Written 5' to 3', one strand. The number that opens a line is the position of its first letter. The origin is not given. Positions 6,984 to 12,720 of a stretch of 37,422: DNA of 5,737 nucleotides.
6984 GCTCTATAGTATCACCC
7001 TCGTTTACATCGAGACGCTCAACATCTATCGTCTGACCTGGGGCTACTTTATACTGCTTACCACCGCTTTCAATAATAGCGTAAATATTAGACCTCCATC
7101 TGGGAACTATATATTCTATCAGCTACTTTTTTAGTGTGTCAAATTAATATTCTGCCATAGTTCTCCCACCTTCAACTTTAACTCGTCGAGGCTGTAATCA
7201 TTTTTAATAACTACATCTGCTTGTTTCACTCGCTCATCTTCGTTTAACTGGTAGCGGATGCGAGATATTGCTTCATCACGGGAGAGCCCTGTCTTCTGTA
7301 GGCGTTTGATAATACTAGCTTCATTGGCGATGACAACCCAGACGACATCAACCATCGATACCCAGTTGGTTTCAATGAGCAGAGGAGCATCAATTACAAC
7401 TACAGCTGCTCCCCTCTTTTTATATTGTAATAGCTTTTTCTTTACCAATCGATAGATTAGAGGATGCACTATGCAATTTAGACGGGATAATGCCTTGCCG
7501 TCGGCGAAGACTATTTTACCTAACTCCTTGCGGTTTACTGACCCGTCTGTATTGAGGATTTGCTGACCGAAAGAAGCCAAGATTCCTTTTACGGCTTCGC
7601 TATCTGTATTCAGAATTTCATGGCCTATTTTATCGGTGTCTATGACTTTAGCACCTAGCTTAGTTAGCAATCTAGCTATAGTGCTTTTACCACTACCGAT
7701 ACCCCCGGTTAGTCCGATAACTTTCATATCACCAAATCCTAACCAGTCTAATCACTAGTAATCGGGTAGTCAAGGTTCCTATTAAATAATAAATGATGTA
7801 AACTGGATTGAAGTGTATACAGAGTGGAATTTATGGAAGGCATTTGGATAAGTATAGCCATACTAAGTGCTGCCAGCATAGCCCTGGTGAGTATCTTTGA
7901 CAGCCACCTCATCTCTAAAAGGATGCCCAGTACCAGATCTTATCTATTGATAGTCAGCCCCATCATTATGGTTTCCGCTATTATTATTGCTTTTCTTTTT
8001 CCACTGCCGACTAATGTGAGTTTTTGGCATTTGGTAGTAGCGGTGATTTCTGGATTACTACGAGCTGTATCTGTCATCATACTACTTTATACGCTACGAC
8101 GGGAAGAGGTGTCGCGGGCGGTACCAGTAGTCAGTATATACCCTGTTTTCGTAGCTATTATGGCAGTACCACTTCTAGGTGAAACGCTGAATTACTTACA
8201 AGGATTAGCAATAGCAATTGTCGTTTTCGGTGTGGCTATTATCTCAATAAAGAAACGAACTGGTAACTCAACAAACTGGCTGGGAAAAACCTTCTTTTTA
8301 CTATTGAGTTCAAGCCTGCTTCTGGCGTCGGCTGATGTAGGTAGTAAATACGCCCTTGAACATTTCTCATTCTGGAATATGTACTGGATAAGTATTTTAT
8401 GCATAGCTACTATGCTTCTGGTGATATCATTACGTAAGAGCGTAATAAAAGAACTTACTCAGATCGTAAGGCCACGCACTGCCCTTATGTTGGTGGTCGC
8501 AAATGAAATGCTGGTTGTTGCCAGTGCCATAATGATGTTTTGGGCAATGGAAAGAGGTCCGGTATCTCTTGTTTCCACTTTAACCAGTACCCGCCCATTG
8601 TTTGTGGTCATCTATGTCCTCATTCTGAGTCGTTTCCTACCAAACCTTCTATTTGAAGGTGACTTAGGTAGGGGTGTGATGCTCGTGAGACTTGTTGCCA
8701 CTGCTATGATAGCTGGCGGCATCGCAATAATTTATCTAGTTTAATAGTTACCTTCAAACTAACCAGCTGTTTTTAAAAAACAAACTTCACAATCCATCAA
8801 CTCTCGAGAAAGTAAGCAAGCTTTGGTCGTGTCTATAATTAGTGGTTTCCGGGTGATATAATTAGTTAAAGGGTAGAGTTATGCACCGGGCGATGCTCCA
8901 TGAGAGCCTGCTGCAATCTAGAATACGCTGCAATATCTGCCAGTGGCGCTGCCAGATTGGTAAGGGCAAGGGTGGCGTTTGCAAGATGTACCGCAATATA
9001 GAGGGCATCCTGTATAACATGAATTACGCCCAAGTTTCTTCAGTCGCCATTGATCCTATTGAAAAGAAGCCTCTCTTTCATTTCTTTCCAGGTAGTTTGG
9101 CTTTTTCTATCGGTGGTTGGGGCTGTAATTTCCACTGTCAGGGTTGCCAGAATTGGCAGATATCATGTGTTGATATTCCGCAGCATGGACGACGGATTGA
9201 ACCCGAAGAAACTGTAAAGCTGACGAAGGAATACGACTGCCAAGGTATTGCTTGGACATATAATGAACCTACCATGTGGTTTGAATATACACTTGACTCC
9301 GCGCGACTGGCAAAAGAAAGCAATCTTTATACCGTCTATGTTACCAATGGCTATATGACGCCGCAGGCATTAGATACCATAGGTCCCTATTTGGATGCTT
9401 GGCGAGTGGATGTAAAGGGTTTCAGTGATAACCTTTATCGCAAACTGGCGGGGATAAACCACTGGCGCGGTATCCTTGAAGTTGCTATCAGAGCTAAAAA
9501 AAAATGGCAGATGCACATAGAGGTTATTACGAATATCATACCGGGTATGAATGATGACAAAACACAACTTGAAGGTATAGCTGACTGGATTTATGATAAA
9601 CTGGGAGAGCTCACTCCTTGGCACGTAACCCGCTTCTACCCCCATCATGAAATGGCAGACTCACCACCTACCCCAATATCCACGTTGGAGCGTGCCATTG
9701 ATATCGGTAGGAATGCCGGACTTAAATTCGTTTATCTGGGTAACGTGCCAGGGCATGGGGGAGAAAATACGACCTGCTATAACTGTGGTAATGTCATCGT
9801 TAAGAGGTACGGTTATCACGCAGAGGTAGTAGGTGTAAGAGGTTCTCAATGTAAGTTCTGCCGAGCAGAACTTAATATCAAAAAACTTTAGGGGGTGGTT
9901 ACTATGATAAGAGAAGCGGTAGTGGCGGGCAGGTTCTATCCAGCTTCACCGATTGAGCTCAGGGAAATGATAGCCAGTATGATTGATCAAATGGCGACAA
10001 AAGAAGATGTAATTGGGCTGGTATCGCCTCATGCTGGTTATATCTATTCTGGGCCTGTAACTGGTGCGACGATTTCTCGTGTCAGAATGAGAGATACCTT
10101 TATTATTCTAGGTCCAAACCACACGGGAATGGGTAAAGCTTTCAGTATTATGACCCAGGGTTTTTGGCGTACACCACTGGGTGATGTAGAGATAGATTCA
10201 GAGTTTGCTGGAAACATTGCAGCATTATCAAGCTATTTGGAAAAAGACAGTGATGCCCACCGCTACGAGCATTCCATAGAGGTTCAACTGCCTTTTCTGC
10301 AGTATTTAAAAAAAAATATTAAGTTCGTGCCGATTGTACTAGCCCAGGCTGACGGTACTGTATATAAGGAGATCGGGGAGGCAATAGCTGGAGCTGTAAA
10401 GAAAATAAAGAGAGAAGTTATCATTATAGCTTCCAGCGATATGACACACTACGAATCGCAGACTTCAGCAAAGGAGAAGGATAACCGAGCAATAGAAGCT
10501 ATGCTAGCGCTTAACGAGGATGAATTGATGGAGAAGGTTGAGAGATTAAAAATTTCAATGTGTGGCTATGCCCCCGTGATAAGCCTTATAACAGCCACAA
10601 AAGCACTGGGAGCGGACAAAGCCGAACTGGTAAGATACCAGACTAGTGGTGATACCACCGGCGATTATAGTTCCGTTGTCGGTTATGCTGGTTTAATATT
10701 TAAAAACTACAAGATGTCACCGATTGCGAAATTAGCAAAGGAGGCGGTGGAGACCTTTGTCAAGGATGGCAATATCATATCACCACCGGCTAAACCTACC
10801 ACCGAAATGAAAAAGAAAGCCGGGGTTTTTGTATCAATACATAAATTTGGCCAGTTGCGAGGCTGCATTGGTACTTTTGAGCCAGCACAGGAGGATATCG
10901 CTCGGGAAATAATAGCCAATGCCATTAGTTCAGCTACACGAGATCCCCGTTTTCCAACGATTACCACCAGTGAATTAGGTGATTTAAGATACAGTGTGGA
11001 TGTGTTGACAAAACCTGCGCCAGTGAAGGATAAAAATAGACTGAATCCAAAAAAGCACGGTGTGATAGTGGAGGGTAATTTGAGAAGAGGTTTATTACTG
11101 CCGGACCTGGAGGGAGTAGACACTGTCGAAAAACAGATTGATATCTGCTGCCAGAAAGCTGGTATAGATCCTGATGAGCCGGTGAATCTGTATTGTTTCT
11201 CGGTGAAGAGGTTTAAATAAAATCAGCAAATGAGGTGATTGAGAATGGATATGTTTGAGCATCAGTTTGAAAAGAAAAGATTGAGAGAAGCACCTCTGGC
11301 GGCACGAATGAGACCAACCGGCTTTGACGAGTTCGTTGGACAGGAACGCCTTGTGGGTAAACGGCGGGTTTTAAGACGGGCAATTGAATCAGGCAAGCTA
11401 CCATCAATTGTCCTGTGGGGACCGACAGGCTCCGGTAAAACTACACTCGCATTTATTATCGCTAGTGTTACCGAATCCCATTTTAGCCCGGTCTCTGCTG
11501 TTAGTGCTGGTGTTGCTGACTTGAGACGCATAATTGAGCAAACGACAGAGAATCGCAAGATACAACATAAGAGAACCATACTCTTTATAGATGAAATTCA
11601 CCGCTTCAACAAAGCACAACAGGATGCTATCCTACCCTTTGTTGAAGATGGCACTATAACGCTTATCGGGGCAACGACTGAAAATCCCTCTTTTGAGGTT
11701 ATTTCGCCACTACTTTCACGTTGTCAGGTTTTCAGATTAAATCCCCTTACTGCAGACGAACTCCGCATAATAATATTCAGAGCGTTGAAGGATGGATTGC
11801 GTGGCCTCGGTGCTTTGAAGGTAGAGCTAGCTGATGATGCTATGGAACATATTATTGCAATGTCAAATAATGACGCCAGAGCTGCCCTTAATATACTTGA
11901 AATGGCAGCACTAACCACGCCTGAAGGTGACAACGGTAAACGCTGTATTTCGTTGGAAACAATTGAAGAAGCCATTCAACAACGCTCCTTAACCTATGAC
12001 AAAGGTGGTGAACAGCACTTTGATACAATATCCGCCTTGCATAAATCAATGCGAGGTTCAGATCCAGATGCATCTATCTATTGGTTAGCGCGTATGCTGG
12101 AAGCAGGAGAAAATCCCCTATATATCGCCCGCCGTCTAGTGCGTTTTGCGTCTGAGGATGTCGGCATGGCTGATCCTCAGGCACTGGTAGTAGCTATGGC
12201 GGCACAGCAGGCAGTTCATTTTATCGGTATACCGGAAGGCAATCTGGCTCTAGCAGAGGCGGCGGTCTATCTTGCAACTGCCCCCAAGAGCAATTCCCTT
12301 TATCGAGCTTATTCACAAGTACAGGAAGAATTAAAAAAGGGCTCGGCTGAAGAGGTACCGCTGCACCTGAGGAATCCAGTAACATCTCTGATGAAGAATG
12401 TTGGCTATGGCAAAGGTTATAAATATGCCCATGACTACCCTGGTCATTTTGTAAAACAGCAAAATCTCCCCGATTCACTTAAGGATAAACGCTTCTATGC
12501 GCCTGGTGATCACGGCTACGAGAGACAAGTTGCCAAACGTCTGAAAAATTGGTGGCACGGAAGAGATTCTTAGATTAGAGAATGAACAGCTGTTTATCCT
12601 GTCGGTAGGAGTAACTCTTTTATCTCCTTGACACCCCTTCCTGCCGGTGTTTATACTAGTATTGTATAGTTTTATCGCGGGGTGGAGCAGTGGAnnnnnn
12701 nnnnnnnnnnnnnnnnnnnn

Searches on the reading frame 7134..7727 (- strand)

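Call 15: search_protein_families(library=pfam, proteins=[window:7134-7727:-], max_evalue=0.0001)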
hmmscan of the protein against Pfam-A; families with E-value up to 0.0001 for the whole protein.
window:7134-7727:- (198 aa): 2 families
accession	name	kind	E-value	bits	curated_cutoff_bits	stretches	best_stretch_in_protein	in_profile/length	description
PF01121.26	CoaE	-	3e-51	174.1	27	1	3-181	2-179/180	Dephospho-CoA kinase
PF13671.12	AAA_33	-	2.9e-05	24.8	27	1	4-127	2-90/143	AAA domain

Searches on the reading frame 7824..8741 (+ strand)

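Call 15: search_protein_families(library=pfam, proteins=[window:7824-8741:+], max_evalue=0.0001)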
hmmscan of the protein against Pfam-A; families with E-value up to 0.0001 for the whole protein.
window:7824-8741:+ (306 aa): 2 families
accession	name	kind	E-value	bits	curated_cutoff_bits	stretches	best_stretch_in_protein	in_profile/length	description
PF00892.27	EamA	-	5e-16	59.6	28.2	2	7-141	2-134/135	EamA-like transporter family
PF03151.22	TPT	-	2e-06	27.9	30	1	33-201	29-193/291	Triose-phosphate Transporter family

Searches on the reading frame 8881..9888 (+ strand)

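Call 16: search_protein_families(library=pfam, proteins=[window:8881-9888:+], max_evalue=0.0001)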
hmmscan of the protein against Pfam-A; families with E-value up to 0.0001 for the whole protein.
window:8881-9888:+ (336 aa): 1 family
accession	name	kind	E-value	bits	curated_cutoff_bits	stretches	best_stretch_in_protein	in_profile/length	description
PF04055.27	Radical_SAM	-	3.9e-18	66.6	29.5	1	81-227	6-158/166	Radical SAM superfamily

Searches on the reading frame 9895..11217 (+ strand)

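Call 16: search_protein_families(library=pfam, proteins=[window:9895-11217:+], max_evalue=0.0001)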
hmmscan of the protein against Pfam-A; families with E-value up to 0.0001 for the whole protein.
window:9895-11217:+ (441 aa): 3 families
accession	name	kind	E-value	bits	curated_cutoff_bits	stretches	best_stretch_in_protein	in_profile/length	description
PF01875.22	Memo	-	4.2e-80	269.3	27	1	8-267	2-268/269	Memo-like protein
PF01871.22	AMMECR1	-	1.8e-46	158.1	25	1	279-440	2-168/168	AMMECR1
PF02900.23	LigB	-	9e-07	28.7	26.3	1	76-262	62-268/269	Catalytic LigB subunit of aromatic ring-opening dioxygenase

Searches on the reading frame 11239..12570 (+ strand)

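Call 16: search_protein_families(library=pfam, proteins=[window:11239-12570:+], max_evalue=0.0001)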
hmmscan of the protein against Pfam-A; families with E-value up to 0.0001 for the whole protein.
window:11239-12570:+ (444 aa): 10 families
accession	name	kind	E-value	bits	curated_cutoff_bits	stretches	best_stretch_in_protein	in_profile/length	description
PF12002.13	MgsA_C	-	2.1e-72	242.9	27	1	273-439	1-167/167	MgsA AAA+ ATPase C terminal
PF16193.11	AAA_assoc_2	-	4e-28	97.9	34.3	1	193-272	3-81/81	AAA C-terminal domain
PF05496.18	RuvB_N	-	1e-14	55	27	1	24-143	1-116/159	Holliday junction DNA helicase RuvB P-loop domain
PF00004.35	AAA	-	1.3e-14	55.2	21.2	1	57-166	1-127/131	ATPase family associated with various cellular activities (AAA)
PF13173.12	AAA_14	-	2.8e-08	34.3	27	1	57-175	5-128/129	AAA domain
PF13191.12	AAA_16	-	4.6e-07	30.9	32.6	0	32-71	2-41/167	AAA ATPase domain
PF00158.32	Sigma54_activat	-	7.9e-06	26.1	20.2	0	111-149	93-131/168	Sigma-54 interaction domain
PF13177.12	DNA_pol3_delta2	-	3e-05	24.5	27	0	91-170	82-160/161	DNA polymerase III, delta subunit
PF04851.21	ResIII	-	3.1e-05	24.4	22.5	0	56-81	25-51/164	Type III restriction enzyme, res subunit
PF07728.20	AAA_5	-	7.1e-05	23.3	22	0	57-147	2-102/139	AAA domain (dynein-related subfamily)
